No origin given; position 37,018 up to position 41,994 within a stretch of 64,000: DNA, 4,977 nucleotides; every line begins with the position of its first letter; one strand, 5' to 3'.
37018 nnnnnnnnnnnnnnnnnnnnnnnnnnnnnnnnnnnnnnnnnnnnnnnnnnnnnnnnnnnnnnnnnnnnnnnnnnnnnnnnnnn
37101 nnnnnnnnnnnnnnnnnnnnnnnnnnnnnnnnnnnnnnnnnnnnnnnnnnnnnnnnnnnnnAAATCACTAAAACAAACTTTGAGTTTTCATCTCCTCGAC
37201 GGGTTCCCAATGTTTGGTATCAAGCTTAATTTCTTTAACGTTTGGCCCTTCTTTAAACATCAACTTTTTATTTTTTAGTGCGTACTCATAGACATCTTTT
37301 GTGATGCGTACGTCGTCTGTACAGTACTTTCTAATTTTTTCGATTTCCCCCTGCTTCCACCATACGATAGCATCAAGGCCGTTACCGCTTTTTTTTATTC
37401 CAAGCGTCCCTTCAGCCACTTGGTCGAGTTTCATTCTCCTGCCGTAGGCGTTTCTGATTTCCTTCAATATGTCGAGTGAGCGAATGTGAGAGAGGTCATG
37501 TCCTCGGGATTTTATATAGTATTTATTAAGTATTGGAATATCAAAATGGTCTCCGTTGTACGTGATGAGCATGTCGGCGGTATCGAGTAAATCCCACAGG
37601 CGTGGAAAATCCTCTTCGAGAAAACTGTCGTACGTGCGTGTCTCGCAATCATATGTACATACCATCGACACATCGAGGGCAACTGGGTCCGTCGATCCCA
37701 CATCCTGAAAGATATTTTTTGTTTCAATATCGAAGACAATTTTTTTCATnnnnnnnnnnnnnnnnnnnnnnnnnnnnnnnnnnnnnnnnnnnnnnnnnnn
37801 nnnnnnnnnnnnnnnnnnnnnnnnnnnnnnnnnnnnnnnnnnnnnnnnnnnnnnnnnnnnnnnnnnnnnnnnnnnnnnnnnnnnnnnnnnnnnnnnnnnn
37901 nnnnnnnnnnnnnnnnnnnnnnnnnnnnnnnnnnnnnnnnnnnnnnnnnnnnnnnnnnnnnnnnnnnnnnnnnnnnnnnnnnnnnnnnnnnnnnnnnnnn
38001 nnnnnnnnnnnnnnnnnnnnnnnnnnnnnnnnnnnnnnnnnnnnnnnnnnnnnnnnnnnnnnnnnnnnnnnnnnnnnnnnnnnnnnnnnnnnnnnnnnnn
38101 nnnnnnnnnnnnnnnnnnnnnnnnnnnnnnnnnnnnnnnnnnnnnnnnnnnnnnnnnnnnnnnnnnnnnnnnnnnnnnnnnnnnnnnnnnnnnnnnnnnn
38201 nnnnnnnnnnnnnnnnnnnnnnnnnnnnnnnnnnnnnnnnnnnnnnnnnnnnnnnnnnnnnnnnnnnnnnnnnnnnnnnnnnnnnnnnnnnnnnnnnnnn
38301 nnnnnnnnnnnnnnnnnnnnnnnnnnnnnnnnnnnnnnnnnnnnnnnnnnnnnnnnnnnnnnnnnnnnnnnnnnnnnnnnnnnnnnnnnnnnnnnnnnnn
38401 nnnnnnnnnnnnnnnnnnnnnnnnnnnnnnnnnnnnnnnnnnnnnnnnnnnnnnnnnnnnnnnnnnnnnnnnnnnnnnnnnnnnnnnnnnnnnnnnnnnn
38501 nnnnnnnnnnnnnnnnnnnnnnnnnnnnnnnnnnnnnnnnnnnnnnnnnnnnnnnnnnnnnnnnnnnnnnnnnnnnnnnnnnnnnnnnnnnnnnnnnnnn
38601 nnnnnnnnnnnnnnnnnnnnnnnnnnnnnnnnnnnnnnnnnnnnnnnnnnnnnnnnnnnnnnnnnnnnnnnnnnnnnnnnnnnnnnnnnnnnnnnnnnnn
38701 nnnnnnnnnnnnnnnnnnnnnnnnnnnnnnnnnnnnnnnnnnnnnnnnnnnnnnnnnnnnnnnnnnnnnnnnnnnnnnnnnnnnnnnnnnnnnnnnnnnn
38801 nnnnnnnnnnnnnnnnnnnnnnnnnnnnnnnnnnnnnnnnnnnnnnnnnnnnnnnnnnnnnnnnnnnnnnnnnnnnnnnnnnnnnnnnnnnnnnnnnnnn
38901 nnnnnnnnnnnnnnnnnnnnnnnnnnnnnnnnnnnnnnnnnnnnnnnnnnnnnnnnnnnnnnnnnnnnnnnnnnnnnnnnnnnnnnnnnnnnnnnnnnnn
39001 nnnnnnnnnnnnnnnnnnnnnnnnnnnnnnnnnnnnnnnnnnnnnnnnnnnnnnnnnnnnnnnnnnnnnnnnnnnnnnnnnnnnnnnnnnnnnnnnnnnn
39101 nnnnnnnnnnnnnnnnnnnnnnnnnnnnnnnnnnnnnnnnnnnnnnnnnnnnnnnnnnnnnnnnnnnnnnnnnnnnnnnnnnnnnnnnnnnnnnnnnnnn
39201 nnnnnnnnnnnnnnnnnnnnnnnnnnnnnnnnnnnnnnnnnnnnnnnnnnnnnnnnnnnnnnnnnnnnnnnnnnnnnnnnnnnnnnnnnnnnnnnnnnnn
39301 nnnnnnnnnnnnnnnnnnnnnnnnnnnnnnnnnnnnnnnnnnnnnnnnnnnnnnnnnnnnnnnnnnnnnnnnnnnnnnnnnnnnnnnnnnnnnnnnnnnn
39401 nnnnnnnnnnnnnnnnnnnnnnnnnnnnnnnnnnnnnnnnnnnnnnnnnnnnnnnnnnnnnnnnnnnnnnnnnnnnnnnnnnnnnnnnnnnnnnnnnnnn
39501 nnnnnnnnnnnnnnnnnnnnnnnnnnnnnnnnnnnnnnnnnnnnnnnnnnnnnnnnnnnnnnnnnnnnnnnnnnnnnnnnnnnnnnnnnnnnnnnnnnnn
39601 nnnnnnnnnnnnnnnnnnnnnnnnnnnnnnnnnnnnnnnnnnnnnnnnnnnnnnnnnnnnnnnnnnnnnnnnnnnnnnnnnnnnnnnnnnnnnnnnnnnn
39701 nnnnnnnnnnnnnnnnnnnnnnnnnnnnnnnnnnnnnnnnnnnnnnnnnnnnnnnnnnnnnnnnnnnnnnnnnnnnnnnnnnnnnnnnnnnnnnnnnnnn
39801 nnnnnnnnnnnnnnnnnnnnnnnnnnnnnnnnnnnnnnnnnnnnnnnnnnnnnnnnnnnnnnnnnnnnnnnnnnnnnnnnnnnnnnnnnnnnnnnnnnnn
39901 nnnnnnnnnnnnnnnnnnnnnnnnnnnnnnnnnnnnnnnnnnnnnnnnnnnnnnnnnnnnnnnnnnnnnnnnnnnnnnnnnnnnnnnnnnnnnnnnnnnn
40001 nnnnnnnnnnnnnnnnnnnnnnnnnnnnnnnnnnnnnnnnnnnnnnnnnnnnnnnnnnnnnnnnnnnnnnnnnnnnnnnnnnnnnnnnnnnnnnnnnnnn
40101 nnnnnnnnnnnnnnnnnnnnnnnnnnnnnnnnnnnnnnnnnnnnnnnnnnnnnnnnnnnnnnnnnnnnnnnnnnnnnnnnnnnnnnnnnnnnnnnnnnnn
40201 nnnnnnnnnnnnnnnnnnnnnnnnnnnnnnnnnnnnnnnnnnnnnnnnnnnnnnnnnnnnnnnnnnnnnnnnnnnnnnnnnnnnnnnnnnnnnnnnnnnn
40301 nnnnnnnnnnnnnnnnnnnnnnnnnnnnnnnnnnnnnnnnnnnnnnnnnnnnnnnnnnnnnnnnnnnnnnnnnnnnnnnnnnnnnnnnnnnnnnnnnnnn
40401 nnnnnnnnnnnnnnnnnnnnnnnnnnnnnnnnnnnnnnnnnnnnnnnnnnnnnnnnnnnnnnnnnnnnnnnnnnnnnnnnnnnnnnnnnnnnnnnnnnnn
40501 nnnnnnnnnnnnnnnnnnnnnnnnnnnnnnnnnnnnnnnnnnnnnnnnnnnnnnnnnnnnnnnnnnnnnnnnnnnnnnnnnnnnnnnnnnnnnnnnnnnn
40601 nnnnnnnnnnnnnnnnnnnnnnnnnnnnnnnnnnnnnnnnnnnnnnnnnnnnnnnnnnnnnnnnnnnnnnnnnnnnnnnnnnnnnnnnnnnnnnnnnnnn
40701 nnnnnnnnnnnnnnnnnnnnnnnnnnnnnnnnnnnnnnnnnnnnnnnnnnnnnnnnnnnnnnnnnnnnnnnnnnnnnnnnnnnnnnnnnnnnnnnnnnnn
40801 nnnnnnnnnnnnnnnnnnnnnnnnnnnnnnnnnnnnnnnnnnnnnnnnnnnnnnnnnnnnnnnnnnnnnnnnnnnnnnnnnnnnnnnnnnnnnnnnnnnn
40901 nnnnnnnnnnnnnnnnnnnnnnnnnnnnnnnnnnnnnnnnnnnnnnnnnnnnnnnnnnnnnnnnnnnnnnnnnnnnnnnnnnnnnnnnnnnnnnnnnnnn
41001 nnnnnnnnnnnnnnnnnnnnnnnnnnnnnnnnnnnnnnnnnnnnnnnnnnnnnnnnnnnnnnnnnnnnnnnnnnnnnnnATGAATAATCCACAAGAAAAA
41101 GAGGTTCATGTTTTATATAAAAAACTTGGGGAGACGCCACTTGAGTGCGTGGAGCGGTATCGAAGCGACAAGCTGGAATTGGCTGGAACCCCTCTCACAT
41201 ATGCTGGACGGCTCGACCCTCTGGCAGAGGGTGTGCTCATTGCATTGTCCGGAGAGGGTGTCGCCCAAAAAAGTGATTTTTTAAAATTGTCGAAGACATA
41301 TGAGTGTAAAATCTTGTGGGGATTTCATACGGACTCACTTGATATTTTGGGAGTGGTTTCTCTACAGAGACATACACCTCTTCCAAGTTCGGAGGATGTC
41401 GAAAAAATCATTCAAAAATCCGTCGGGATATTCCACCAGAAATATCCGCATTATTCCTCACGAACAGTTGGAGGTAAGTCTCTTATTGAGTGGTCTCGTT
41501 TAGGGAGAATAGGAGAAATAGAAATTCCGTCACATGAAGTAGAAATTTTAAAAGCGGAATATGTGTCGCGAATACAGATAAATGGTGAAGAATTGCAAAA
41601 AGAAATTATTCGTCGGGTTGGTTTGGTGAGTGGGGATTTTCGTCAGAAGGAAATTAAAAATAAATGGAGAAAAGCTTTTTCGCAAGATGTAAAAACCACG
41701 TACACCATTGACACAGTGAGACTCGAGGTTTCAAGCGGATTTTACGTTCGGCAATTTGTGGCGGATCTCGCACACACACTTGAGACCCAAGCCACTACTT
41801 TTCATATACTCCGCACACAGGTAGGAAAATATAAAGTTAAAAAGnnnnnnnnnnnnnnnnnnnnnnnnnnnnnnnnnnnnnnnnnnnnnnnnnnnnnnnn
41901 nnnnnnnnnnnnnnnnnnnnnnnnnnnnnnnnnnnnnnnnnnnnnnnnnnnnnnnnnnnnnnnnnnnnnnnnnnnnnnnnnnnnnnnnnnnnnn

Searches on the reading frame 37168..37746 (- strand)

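Call 16: search_protein_families(library=pfam, max_evalue=0.00001, proteins=[window:37168-37746:-])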
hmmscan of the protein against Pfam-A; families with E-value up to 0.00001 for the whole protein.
window:37168-37746:- (192 aa): 2 families
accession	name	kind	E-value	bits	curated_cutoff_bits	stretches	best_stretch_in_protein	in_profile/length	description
PF13482.12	RNase_H_2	-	3.8e-14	53.4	22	1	4-156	2-164/165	RNase_H superfamily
PF10108.15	DNA_pol_B_exo2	-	3.2e-08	33.9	24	0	80-150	99-167/213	Predicted 3'-5' exonuclease related to the exonuclease domain of PolB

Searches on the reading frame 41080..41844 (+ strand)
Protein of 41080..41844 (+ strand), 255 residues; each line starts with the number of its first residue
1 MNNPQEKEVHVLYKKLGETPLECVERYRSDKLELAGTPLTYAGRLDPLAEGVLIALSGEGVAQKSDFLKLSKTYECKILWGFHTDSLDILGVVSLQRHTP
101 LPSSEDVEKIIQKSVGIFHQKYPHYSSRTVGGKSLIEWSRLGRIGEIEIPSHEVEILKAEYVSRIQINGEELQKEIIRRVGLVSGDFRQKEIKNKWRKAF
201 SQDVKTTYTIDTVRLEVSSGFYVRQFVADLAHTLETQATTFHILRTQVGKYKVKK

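Call 93: search_protein_families(library=pfam, max_evalue=0.00001, proteins=[window:41080-41844:+])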
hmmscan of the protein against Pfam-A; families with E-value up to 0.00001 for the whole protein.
window:41080-41844:+ (255 aa): 1 family
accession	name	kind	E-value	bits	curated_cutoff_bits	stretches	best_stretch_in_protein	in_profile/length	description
PF01509.24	TruB_N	-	4.5e-20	73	27.3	1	41-163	11-131/149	TruB family pseudouridylate synthase (N terminal domain)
